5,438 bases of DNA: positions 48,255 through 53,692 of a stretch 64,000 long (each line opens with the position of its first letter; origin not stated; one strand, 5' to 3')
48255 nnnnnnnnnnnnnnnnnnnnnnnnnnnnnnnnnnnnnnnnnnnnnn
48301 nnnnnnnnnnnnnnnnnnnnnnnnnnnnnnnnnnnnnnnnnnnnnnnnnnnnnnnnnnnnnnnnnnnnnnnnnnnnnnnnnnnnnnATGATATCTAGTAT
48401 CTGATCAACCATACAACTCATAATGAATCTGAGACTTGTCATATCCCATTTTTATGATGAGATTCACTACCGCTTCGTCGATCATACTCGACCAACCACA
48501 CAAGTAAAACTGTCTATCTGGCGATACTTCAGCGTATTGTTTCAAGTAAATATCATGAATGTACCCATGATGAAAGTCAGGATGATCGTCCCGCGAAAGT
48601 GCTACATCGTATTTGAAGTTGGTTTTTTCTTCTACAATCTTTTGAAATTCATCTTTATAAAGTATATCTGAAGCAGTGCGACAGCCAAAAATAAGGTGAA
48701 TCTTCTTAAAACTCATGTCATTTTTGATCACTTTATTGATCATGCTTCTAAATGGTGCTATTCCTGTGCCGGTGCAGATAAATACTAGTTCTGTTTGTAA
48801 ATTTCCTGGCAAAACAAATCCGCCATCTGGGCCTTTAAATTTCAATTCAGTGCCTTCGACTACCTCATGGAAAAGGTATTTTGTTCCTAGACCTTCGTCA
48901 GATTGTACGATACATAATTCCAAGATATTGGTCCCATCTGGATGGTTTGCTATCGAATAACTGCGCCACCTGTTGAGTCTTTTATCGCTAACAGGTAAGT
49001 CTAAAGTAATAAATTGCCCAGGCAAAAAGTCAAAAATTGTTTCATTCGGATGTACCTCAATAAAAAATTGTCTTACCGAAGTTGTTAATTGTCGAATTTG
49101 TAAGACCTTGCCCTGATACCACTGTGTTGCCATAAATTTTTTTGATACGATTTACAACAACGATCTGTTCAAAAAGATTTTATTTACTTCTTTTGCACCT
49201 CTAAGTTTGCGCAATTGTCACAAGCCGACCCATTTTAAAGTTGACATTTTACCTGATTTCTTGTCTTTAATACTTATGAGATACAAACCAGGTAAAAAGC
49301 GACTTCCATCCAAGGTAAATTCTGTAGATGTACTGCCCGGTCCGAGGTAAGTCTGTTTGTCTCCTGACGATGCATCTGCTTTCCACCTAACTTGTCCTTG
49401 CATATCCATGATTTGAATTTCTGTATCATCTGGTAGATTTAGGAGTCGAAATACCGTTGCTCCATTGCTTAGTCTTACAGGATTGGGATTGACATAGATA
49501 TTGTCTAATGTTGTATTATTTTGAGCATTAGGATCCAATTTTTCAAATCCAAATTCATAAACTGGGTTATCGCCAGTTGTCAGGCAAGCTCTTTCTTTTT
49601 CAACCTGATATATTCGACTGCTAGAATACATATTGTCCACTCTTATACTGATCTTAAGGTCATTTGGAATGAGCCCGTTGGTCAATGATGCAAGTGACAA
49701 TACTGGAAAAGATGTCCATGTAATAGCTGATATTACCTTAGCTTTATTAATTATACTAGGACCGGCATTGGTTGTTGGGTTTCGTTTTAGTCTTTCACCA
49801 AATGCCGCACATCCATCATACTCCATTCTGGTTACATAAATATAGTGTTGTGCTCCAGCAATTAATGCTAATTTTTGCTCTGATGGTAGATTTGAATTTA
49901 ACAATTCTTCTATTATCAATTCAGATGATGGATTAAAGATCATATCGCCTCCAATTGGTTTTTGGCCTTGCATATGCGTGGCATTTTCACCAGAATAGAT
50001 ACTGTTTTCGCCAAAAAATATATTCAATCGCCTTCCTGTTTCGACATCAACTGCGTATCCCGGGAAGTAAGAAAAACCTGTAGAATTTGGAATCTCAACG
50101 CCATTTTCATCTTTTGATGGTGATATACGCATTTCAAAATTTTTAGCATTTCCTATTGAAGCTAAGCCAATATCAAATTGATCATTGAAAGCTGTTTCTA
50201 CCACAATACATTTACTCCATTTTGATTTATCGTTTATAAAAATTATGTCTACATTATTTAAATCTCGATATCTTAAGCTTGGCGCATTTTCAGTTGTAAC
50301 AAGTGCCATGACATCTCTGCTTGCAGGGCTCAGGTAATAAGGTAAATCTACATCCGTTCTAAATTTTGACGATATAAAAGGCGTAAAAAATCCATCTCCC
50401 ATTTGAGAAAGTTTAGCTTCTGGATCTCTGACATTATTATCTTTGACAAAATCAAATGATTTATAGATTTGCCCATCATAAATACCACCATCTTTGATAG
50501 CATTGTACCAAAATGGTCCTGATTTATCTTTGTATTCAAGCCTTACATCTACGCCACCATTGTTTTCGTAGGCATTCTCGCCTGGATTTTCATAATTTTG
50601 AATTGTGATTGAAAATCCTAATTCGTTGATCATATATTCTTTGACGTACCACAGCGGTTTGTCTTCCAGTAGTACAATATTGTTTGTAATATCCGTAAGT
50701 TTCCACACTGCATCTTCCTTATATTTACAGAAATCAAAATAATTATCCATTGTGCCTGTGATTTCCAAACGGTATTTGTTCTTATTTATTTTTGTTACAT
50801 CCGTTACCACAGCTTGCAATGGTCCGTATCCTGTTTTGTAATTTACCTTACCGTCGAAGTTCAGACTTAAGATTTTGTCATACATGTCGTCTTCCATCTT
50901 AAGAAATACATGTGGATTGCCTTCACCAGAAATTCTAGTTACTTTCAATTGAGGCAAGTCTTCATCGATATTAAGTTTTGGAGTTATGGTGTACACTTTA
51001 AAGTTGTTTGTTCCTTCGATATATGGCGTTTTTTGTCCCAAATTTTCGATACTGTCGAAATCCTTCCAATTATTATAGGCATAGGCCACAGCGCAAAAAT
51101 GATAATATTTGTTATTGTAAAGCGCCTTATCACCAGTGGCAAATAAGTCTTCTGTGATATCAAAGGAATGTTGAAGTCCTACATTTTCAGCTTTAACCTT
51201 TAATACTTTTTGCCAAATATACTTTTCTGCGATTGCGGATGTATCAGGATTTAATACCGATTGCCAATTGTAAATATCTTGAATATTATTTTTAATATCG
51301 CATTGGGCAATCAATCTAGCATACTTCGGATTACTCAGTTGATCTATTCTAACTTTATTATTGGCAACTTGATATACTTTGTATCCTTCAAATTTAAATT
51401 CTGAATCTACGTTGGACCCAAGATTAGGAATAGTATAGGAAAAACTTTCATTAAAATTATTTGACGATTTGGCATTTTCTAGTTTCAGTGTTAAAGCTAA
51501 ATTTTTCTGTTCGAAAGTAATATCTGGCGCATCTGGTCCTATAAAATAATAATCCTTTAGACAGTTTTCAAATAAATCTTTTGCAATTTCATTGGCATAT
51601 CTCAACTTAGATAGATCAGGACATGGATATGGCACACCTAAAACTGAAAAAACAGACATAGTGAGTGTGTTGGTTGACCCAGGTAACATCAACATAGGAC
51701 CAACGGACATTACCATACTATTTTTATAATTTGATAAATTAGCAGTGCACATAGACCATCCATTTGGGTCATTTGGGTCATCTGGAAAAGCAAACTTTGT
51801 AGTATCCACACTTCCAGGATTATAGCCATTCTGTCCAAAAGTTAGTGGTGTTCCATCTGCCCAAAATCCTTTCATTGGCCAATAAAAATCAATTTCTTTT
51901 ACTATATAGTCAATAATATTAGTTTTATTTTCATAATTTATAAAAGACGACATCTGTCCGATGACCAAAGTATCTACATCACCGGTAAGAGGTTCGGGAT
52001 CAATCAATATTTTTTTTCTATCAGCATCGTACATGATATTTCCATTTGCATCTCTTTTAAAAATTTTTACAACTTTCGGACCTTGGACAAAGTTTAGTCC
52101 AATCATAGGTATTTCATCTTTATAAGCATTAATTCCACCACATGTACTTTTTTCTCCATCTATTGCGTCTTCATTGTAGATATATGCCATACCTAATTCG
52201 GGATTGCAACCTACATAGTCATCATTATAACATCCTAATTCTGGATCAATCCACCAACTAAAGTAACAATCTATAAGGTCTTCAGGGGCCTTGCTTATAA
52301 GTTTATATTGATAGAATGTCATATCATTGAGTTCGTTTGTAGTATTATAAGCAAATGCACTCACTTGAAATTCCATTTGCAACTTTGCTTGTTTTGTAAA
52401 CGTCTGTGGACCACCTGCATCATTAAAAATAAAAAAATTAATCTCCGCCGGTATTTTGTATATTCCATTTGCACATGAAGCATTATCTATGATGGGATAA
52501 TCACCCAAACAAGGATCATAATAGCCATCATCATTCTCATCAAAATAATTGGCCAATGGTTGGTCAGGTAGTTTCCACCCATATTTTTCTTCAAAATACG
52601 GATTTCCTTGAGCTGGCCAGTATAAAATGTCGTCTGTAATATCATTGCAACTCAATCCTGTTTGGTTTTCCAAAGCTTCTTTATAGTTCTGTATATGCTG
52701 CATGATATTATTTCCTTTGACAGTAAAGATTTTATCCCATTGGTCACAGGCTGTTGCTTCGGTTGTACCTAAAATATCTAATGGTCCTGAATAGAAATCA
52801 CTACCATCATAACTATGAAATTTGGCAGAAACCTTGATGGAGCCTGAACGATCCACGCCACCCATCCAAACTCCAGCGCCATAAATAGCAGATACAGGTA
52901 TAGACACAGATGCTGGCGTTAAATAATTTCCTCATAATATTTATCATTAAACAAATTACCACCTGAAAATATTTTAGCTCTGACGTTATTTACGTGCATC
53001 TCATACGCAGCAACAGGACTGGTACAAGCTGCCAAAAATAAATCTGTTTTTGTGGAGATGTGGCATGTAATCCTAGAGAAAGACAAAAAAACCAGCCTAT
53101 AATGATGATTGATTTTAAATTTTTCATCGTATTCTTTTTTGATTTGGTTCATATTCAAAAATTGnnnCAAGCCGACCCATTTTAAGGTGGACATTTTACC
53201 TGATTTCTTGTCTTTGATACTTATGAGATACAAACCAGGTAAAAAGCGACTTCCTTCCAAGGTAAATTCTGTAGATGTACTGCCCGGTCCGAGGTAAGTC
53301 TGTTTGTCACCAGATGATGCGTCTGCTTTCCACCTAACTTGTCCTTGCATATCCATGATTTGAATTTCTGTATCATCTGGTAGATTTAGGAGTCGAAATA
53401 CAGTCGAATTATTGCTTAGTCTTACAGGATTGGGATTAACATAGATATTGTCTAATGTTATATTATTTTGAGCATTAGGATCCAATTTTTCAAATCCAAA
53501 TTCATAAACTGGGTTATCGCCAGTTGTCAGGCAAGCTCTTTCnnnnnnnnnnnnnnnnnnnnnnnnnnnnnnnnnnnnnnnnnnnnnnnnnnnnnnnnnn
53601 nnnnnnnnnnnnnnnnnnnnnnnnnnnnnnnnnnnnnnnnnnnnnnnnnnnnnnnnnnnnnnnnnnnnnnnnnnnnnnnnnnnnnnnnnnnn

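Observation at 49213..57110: Tandem duplication of a ~1300-aa T9SS cargo gene of unknown function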

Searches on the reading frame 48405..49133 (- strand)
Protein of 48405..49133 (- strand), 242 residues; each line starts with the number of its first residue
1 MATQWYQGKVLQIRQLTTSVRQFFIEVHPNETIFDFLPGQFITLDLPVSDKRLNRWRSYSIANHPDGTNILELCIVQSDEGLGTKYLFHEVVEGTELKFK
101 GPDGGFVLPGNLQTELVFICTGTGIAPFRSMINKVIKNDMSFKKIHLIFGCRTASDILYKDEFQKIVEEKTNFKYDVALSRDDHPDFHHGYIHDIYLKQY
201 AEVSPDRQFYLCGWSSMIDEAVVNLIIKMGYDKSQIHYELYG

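Call 13: search_protein_families(library=pfam, proteins=[window:48405-49133:-], max_evalue=0.001)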
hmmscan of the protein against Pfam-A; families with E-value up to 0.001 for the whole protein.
window:48405-49133:- (242 aa): 3 families
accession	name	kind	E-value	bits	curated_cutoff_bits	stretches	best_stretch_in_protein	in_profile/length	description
PF00175.26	NAD_binding_1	-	1.5e-22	80.7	22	1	118-220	1-106/109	Oxidoreductase NAD-binding domain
PF00970.30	FAD_binding_6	-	9.9e-13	48.7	21.1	1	9-106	3-97/99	Oxidoreductase FAD-binding domain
PF08030.17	NAD_binding_6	-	3.5e-06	27.6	22.2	1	115-172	3-65/156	Ferric reductase NAD binding domain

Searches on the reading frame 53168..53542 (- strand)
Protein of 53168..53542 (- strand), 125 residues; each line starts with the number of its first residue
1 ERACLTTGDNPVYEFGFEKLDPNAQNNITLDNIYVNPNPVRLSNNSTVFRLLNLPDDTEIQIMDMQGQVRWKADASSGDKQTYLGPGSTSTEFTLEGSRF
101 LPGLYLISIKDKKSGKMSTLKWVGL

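Call 55: search_protein_families(library=ncbifam, proteins=[window:53168-53542:-], max_evalue=1)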
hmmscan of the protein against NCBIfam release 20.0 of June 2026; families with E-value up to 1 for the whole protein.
seq(125 aa): 4 families
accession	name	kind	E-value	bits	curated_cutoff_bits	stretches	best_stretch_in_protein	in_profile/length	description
TIGR04183.1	Por_Secre_tail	domain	1.1e-07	31.8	23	1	36-122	2-69/72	T9SS type A sorting domain-containing protein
NF052228.1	T9SS_PorZ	equivalog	1.5e-05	23.7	260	1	28-114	668-745/757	type IX secretion system anionic LPS delivery protein PorZ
NF033707.1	T9SS_sortase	equivalog_domain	0.016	12.8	420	1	24-110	990-1076/1095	type IX secretion system sortase PorU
NF052323.1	T9SSA_dep_M6i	equivalog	0.018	13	600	1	23-118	948-1033/1043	T9SS-dependent M6-like inactivated metalloprotease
